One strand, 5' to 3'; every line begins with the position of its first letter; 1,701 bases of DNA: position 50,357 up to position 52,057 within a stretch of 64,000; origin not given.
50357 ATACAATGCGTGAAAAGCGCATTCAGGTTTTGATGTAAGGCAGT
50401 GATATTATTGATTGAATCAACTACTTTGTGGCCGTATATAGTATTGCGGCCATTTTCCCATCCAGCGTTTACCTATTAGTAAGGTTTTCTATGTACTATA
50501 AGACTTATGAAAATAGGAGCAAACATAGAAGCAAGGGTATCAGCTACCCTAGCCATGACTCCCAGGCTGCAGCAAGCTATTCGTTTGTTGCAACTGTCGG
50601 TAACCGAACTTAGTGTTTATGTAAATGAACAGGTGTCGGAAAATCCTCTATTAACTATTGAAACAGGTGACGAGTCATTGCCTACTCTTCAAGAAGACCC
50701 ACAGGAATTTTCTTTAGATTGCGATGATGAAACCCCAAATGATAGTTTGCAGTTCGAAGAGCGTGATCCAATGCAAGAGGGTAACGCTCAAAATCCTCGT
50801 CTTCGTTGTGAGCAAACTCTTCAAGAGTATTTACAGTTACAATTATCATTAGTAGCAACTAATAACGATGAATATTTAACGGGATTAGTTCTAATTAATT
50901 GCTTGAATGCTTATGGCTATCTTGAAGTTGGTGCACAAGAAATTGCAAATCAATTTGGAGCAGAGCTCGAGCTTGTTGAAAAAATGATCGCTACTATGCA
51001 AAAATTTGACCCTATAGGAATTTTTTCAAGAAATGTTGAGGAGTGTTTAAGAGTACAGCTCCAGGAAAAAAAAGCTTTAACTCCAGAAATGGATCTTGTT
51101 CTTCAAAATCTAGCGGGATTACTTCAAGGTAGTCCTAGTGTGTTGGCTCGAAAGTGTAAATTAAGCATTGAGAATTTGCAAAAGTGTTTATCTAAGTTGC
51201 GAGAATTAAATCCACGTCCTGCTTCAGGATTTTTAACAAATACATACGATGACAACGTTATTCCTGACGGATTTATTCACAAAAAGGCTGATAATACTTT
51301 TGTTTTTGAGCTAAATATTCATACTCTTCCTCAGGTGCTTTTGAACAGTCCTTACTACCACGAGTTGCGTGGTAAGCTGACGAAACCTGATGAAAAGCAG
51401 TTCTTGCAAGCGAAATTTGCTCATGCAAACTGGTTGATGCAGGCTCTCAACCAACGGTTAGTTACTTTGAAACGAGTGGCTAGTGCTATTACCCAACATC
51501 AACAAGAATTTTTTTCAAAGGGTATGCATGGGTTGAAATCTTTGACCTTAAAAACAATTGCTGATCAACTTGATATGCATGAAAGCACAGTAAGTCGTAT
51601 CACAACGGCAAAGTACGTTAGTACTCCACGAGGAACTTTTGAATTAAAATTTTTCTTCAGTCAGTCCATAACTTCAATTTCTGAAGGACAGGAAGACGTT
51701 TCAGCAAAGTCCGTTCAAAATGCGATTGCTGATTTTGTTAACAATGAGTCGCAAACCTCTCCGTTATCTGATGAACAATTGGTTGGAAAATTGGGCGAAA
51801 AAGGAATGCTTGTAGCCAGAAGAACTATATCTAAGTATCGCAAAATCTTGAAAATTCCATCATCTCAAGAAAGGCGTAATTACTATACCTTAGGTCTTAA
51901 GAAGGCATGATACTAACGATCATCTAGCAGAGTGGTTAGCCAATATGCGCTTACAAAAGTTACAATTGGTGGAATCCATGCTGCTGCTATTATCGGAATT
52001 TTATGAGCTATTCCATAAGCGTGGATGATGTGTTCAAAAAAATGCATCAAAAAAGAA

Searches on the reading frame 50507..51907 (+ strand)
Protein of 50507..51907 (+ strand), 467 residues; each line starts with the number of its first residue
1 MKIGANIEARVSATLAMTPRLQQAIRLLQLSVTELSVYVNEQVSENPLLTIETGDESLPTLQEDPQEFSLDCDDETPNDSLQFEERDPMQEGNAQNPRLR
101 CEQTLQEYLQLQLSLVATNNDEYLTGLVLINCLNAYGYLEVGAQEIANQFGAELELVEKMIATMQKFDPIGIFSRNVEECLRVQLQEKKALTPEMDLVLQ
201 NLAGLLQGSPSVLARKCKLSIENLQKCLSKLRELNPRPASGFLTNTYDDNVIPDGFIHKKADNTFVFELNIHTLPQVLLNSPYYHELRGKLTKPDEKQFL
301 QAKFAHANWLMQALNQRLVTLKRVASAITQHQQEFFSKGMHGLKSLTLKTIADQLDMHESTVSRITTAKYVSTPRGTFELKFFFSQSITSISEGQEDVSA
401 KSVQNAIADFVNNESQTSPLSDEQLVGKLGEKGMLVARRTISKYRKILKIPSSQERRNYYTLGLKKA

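Call 66: search_protein_families(library=pfam, max_evalue=0.00001, proteins=[window:50507-51907:+])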
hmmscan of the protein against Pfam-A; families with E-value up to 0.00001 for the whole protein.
window:50507-51907:+ (467 aa): 3 families
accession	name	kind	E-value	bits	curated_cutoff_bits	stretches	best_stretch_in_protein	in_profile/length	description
PF04552.19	Sigma54_DBD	-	3.5e-57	193.1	22.8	1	298-457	2-159/160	Sigma-54, DNA binding domain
PF04963.19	Sigma54_CBD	-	2.8e-41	141.7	22.9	1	100-283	7-185/185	Sigma-54 factor, core binding domain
PF00309.25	Sigma54_AID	-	2.1e-14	53.5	23.8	1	9-50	4-45/46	Sigma-54 factor, Activator interacting domain (AID)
